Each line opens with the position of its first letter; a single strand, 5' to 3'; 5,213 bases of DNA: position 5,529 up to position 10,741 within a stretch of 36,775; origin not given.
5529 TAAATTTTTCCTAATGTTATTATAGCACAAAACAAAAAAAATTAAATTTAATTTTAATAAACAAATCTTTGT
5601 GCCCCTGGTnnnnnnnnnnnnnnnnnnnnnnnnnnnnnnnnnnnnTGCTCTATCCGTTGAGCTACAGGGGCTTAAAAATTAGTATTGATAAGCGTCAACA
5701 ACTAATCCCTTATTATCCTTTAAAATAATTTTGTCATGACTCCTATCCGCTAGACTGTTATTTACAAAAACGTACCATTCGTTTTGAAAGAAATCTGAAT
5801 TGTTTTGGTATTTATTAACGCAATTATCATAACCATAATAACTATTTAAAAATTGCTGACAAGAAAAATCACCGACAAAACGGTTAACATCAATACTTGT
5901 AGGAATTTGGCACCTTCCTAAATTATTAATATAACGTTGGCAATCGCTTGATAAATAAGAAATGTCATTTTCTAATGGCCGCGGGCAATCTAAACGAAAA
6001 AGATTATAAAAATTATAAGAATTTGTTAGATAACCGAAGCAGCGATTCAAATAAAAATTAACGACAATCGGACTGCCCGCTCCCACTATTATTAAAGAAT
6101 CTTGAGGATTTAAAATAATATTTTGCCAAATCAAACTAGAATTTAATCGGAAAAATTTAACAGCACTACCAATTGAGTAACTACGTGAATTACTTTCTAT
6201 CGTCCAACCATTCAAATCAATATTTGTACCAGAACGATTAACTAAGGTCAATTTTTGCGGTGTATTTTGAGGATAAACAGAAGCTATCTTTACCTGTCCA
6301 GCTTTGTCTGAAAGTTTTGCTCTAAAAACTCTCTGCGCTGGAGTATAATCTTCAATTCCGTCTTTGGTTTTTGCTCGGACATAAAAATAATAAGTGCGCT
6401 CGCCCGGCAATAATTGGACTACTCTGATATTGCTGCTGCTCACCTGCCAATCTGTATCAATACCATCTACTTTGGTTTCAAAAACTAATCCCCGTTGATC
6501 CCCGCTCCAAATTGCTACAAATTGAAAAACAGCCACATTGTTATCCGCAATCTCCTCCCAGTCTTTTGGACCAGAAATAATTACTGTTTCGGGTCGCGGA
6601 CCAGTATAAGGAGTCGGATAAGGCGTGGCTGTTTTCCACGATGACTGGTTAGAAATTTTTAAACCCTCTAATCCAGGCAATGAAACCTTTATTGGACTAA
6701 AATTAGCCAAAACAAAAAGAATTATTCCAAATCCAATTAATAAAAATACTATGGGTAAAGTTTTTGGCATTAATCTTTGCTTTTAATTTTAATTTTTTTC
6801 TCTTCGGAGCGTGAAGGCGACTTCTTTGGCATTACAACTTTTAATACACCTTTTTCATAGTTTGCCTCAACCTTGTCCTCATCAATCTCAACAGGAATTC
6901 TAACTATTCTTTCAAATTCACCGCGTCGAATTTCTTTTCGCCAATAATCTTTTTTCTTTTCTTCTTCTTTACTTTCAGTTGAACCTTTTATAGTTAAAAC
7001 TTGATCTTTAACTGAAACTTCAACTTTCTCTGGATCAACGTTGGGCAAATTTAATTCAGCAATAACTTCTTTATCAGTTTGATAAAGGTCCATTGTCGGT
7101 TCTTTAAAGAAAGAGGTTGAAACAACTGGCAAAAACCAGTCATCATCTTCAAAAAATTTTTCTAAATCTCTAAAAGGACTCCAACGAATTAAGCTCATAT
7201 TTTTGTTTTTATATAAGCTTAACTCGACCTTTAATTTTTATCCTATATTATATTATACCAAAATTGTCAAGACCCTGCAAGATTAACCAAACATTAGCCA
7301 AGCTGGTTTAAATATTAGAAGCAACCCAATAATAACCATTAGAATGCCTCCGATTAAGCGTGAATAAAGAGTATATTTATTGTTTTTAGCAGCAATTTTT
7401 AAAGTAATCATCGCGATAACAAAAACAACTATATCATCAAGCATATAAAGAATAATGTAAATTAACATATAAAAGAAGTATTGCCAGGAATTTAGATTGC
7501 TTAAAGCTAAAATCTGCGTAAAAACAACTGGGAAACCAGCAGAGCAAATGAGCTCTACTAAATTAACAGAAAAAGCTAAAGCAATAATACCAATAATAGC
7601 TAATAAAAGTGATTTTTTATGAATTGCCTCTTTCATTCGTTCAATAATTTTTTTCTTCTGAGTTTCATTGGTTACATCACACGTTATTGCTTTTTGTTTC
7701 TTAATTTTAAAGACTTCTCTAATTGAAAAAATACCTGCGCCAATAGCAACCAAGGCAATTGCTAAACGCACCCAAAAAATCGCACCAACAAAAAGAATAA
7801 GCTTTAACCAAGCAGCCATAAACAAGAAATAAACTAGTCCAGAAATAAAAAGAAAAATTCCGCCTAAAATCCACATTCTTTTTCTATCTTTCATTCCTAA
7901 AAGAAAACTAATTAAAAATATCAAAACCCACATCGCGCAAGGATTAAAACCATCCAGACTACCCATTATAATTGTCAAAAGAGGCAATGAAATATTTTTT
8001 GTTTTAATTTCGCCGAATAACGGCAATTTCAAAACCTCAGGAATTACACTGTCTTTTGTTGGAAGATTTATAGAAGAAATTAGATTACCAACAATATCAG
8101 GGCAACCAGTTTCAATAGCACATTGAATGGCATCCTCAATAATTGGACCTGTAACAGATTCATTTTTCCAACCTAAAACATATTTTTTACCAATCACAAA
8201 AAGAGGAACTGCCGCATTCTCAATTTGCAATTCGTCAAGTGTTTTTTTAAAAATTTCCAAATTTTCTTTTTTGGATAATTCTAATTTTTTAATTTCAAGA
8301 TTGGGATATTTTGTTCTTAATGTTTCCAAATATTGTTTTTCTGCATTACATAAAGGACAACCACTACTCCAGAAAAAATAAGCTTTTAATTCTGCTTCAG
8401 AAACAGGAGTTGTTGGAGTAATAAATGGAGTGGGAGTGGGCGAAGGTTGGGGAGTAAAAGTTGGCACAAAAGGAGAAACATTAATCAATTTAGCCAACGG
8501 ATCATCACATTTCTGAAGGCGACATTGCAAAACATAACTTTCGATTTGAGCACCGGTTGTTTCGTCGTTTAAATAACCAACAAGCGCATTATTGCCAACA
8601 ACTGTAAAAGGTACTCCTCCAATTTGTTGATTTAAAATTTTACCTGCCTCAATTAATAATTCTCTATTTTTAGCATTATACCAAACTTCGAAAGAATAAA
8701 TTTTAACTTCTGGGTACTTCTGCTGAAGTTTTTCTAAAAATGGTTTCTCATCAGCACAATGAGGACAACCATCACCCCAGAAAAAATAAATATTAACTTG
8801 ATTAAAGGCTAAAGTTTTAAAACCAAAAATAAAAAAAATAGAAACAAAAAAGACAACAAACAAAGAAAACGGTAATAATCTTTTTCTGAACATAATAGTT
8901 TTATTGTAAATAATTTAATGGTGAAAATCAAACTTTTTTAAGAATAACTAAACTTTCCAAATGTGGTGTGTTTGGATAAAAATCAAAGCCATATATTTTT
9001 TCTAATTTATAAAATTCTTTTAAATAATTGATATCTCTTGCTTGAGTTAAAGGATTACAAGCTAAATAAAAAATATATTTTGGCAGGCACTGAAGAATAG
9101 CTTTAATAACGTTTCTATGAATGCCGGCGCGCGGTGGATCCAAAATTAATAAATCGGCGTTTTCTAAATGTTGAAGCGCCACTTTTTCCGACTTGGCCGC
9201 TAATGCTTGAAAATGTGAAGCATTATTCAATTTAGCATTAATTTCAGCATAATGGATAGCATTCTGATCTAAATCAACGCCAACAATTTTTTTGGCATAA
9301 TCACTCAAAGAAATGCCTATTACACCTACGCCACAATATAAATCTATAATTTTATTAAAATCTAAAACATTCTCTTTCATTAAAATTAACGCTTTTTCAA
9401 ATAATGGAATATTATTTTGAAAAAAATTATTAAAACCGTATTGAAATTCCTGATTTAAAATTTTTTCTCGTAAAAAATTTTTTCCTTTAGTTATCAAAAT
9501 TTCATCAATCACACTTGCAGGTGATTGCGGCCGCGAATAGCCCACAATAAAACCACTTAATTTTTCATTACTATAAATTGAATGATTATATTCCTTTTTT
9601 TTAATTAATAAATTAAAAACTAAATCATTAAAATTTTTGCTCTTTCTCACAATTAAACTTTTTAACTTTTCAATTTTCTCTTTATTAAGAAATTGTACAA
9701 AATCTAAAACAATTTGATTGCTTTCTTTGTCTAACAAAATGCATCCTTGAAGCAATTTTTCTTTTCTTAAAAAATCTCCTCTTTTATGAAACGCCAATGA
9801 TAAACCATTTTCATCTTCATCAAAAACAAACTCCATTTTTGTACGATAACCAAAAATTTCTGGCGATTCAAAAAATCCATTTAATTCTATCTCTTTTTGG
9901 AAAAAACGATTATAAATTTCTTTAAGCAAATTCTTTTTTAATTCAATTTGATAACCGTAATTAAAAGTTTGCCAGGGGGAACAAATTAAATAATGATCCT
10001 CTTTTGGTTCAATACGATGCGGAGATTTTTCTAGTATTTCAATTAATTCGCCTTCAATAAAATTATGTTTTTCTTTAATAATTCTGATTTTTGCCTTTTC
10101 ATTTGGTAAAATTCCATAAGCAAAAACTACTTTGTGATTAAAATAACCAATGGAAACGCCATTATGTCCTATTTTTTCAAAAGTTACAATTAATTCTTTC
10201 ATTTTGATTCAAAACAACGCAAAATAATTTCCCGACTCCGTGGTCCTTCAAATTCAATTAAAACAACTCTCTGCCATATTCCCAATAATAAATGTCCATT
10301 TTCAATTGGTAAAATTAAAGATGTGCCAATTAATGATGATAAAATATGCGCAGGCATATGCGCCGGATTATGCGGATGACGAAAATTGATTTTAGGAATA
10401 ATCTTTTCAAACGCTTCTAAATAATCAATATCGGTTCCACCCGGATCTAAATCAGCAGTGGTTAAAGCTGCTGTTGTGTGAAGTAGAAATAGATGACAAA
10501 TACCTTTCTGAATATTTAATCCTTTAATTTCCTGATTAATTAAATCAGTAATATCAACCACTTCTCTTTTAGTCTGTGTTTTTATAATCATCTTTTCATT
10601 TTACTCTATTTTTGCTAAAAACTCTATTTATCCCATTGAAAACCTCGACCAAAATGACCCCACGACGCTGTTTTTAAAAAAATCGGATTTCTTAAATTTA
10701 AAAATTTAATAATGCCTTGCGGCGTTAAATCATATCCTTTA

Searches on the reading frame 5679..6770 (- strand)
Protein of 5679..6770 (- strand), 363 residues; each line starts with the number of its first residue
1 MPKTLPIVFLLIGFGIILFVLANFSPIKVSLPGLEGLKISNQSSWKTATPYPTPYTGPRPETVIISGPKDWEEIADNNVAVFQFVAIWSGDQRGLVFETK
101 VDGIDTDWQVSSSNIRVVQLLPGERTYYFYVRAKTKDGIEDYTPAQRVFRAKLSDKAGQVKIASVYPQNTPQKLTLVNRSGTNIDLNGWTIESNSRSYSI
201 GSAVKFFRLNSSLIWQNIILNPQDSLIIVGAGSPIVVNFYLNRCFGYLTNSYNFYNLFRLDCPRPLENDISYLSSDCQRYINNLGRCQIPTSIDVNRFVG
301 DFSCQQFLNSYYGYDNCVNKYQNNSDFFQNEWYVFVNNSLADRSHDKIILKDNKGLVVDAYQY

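Call 10: search_protein_families(library=pfam, proteins=[window:5679-6770:-])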
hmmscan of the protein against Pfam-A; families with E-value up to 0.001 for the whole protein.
window:5679-6770:- (363 aa): 2 families
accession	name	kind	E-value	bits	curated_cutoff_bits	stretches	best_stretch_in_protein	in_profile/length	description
PF00932.25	LTD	-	1.3e-09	38.8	34.3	1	156-233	4-72/109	Lamin Tail Domain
PF07495.19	Y_Y_Y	-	0.00014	22.1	26.6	1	92-144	5-57/65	Y_Y_Y domain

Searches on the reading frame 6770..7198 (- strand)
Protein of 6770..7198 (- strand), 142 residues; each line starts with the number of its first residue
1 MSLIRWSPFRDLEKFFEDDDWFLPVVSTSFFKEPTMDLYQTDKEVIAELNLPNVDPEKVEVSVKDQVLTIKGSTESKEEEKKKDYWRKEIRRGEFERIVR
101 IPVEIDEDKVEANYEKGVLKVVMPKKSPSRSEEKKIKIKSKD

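Call 10: search_protein_families(library=pfam, proteins=[window:6770-7198:-])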
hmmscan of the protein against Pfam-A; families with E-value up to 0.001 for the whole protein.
window:6770-7198:- (142 aa): 3 families
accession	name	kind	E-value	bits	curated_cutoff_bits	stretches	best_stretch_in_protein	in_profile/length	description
PF00011.27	HSP20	-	1e-21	77.3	20.8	1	40-139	4-102/102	Hsp20/alpha crystallin family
PF17886.7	ArsA_HSP20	-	1.9e-06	27.8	22.5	1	43-123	2-63/63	HSP20-like domain found in ArsA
PF18046.7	FKBP26_C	-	0.00095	19.8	27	0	44-71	7-33/72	FKBP26_C-terminal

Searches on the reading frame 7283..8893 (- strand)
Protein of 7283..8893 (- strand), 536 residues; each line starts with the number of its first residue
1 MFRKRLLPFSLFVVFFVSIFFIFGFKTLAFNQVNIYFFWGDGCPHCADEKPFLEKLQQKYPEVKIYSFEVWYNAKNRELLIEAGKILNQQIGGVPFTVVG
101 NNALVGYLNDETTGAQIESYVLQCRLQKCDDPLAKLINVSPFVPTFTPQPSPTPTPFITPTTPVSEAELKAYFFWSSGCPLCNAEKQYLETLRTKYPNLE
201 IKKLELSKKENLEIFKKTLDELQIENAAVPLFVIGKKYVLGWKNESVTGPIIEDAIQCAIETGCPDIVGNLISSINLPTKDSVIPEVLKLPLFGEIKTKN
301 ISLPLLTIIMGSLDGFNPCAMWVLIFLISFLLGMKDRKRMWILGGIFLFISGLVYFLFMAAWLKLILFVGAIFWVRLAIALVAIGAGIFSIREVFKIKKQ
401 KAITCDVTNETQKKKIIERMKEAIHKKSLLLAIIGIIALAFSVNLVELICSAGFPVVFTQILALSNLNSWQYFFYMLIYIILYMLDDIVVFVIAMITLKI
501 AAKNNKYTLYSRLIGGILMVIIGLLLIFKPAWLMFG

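Call 10: search_protein_families(library=pfam, proteins=[window:7283-8893:-])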
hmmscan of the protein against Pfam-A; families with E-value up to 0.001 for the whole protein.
window:7283-8893:- (536 aa): 4 families
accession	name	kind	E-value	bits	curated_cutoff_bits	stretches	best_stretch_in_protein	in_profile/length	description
PF08534.16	Redoxin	-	2.7e-05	24.4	26.6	0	34-79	32-75/148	Redoxin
PF00462.30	Glutaredoxin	-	3.6e-05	24.3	22.9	0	174-211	4-41/60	Glutaredoxin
PF13098.12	Thioredoxin_2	-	0.00039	21.1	27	0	35-110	9-97/104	Thioredoxin-like domain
PF00085.26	Thioredoxin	-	0.00048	20.5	23.5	0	37-71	24-59/103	Thioredoxin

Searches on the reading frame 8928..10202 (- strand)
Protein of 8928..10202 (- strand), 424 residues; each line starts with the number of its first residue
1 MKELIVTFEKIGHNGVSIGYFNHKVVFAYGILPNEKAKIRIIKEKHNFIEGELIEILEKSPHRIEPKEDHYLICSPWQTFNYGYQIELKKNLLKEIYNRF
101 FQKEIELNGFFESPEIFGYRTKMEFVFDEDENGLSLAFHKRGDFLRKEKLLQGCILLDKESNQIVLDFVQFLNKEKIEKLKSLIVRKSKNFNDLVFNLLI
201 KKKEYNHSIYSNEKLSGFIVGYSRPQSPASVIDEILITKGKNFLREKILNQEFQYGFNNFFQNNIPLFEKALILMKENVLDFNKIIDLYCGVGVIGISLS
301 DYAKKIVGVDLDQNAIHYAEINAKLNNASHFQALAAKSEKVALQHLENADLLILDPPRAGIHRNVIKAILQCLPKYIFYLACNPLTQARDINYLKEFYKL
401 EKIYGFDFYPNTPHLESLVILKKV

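Call 10: search_protein_families(library=pfam, proteins=[window:8928-10202:-])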
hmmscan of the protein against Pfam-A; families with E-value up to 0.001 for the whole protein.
window:8928-10202:- (424 aa): 9 families
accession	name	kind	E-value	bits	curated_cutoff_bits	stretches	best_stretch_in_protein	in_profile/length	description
PF05958.17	tRNA_U5-meth_tr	-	4.4e-20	72.4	23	1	82-423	2-356/357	tRNA (Uracil-5-)-methyltransferase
PF05175.20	MTS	-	5.3e-09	36.4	23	1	281-358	31-109/170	Methyltransferase small domain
PF06325.19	PrmA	-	3.1e-08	33.9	22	1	274-352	154-230/296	Ribosomal protein L11 methyltransferase (PrmA)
PF02475.24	TRM5-TYW2_MTfase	-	3.8e-07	30.6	28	1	277-358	32-114/164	TRM5/TYW2 methyltransferase domain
PF03602.21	Cons_hypoth95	-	5.1e-07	30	24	1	277-361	37-126/182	Conserved hypothetical protein 95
PF13847.12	Methyltransf_31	-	1.5e-06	28.4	27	1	283-355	5-81/145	Methyltransferase domain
PF01938.26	TRAM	-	6.8e-06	26.3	21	1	3-54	7-61/61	TRAM domain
PF13649.12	Methyltransf_25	-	0.00047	21.2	27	0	285-342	1-59/97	Methyltransferase domain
PF09445.16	Methyltransf_15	-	0.00068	19.7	22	0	283-361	2-84/165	RNA cap guanine-N2 methyltransferase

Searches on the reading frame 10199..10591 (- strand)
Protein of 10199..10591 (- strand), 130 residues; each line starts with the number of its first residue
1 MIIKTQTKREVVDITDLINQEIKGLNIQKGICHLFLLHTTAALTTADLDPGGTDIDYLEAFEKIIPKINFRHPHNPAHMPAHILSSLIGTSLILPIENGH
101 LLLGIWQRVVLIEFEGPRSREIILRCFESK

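Call 10: search_protein_families(library=pfam, proteins=[window:10199-10591:-])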
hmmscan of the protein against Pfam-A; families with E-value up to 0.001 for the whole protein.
window:10199-10591:- (130 aa): 1 family
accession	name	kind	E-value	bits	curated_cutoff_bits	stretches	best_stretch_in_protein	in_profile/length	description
PF01894.22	UPF0047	-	1.9e-31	109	27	1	13-124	1-115/117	Uncharacterised protein family UPF0047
